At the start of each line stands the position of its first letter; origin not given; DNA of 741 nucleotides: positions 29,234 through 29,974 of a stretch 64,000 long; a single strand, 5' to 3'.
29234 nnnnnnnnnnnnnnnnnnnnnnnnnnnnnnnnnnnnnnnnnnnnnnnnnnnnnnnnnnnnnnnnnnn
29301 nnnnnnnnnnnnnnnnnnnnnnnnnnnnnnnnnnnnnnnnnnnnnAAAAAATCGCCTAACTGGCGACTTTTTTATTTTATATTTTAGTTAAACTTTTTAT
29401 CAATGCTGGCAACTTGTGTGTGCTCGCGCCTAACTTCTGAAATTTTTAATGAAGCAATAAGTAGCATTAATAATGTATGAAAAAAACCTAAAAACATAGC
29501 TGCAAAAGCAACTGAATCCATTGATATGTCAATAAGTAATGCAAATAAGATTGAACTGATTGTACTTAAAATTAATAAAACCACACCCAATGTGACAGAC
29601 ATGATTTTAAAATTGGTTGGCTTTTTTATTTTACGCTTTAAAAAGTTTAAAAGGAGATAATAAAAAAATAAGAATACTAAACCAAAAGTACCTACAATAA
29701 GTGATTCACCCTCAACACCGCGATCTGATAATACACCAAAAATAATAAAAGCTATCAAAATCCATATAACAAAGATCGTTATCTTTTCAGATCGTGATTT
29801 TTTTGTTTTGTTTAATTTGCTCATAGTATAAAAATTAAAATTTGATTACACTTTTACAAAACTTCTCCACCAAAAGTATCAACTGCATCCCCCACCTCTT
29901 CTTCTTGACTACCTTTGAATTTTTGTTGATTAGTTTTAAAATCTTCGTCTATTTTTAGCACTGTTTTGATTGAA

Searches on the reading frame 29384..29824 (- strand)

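Call 83: search_protein_families(library=pfam, proteins=[window:29384-29824:-], max_evalue=0.001)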
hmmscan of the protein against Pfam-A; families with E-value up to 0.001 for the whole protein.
window:29384-29824:- (146 aa): 3 families
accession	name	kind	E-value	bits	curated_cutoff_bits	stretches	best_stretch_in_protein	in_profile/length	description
PF13253.11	DUF4044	-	1.4e-05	24.9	21.8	1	6-32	2-28/33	Protein of unknown function (DUF4044)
PF09843.14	DUF2070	-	0.0003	19.7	30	1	12-127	11-126/561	Predicted membrane protein (DUF2070)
PF07690.21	MFS_1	-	0.00051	19.5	33.4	1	17-121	243-341/347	Major Facilitator Superfamily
